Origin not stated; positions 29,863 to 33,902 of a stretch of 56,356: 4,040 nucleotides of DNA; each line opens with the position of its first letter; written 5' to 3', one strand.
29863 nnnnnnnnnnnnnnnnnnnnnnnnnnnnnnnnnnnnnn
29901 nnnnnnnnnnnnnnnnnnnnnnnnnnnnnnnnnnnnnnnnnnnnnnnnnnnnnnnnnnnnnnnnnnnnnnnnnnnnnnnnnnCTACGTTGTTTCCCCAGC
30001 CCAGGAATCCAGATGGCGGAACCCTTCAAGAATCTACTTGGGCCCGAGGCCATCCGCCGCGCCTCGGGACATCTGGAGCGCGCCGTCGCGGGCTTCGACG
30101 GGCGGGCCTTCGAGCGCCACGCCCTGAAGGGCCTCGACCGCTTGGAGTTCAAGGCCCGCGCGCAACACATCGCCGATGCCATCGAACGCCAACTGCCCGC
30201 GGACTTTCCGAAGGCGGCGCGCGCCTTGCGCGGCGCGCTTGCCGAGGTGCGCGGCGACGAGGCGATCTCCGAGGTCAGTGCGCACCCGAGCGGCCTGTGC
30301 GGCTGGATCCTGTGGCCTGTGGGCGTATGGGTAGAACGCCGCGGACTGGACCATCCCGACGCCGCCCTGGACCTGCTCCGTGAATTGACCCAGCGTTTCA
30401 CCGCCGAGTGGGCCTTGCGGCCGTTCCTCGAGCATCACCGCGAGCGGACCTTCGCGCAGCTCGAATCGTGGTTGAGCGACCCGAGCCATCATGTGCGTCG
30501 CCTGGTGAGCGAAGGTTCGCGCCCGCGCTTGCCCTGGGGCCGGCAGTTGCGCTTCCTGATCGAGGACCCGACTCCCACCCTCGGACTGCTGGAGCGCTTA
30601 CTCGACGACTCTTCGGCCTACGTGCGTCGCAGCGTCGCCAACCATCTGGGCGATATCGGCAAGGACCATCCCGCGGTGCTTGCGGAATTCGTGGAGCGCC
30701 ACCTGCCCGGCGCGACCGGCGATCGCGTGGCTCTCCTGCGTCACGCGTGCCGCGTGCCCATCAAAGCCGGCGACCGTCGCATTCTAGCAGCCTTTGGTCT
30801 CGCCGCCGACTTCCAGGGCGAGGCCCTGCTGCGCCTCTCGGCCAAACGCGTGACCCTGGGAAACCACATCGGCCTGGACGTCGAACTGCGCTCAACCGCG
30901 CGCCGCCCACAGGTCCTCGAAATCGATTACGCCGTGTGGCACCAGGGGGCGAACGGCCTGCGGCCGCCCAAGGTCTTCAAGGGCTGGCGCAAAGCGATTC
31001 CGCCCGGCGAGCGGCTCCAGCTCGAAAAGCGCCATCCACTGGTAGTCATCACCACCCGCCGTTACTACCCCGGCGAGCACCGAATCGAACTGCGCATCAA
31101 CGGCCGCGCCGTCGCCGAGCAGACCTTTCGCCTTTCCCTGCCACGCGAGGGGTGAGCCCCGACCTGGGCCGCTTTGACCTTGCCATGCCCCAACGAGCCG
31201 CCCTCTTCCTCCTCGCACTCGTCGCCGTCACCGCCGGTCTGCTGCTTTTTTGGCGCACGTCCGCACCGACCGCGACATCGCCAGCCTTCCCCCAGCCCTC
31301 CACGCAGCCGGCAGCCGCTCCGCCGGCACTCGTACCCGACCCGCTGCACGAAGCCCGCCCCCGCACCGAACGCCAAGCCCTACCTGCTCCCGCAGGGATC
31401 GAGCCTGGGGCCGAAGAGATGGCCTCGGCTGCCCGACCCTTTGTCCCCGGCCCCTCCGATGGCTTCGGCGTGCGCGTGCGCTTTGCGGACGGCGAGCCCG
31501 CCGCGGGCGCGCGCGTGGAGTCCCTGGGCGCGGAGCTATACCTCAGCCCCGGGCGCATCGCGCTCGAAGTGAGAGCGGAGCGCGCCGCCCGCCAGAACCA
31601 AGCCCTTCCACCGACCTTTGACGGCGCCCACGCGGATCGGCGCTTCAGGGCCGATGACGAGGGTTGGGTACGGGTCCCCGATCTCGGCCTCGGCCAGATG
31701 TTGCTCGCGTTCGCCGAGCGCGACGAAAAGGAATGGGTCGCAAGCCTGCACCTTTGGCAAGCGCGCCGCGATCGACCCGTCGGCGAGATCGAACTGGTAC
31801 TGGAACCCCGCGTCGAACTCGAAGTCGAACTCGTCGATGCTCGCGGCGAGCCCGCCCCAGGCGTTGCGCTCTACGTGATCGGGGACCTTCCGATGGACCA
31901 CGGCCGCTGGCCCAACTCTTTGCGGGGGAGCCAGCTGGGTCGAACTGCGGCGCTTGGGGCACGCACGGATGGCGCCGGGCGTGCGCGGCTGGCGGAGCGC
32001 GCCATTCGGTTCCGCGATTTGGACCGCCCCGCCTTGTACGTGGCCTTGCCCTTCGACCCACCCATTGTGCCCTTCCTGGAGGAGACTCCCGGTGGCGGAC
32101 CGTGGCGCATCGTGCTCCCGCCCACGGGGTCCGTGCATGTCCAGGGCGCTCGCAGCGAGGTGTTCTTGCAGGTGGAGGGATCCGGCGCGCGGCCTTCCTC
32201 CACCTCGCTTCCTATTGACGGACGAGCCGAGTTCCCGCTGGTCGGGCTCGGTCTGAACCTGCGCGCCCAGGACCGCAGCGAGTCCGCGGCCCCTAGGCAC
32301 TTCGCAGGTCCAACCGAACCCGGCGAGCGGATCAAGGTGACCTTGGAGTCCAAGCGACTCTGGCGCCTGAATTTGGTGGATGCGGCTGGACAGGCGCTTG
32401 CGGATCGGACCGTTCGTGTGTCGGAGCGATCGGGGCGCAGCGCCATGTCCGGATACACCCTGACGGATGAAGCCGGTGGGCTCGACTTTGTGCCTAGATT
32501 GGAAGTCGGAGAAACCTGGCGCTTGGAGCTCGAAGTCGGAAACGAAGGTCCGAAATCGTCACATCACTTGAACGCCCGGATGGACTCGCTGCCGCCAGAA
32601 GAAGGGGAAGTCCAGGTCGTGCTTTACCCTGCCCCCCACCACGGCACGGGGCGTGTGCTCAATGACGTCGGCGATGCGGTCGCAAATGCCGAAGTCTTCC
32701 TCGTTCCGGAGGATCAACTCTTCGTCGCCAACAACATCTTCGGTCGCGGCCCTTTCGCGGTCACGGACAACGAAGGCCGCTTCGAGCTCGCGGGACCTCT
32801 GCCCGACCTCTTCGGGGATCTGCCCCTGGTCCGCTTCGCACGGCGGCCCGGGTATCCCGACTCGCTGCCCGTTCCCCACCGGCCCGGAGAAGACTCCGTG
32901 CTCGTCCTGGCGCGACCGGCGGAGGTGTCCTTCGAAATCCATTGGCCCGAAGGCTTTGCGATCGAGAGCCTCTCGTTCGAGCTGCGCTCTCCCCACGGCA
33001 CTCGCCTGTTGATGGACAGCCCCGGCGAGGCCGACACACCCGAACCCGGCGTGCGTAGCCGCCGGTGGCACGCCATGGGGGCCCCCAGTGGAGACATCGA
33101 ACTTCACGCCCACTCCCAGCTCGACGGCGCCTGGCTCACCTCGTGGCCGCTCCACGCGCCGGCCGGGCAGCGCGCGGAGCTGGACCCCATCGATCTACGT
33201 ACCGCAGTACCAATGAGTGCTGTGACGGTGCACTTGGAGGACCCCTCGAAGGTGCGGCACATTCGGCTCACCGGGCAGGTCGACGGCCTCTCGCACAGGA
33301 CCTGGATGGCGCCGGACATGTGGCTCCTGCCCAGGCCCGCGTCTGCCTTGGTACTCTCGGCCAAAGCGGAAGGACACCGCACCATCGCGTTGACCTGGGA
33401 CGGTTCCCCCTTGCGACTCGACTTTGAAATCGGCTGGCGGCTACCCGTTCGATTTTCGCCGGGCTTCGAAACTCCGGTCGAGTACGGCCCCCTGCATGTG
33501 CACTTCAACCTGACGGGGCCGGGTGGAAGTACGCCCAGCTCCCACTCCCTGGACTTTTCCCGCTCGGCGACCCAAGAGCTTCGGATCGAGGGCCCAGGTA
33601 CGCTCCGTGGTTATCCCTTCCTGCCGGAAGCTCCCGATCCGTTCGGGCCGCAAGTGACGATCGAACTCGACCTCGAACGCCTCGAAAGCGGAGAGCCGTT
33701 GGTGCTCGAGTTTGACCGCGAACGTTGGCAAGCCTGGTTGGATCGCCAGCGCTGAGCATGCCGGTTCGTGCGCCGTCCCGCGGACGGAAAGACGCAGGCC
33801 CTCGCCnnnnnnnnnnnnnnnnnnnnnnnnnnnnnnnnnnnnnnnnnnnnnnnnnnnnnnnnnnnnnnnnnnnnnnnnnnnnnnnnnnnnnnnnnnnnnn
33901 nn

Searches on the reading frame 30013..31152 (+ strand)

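Call 96: search_protein_families(library=pfam, proteins=[window:30013-31152:+], max_evalue=0.001)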
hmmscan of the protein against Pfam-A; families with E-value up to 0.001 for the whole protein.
window:30013-31152:+ (380 aa): 3 families
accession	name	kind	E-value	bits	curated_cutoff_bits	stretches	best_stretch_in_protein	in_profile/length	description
PF08713.17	DNA_alkylation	-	2.6e-06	27.7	21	1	132-231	108-198/213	DNA alkylation repair enzyme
PF02985.28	HEAT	-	1.9e-05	24.9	23.5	0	192-218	4-30/31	HEAT repeat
PF13646.12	HEAT_2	-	0.00024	21.8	27.7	0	191-224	34-65/88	HEAT repeats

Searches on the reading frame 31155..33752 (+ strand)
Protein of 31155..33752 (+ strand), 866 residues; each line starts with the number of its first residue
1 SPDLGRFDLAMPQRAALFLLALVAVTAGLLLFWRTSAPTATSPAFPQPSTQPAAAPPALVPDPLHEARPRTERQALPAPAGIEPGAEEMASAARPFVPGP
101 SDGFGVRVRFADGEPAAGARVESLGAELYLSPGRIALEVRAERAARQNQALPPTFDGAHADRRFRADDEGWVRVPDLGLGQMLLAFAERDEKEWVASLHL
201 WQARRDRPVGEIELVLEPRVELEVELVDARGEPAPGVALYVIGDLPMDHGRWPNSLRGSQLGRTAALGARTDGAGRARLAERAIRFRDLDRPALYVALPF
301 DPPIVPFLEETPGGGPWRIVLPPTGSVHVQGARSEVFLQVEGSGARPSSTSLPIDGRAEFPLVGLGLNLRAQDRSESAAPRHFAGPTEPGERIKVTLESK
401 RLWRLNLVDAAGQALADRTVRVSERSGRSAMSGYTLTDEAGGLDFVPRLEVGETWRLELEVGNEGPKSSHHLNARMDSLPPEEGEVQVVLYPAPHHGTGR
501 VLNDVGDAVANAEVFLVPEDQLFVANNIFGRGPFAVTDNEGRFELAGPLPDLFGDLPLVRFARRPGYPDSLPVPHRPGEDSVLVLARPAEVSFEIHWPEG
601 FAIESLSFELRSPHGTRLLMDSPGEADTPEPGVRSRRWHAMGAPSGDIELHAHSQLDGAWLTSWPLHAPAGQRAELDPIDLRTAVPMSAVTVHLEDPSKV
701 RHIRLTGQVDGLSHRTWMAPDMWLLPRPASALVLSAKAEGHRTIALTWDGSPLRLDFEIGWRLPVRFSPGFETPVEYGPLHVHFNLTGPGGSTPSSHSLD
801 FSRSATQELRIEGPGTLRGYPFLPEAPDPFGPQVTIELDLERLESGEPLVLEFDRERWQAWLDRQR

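Call 96: search_protein_families(library=pfam, proteins=[window:31155-33752:+], max_evalue=0.001)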
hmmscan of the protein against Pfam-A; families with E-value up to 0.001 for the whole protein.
window:31155-33752:+ (866 aa): 1 family
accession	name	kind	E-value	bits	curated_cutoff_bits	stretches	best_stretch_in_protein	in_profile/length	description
PF13620.12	CarboxypepD_reg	-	0.00013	22.7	32.3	0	498-550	3-47/82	Carboxypeptidase regulatory-like domain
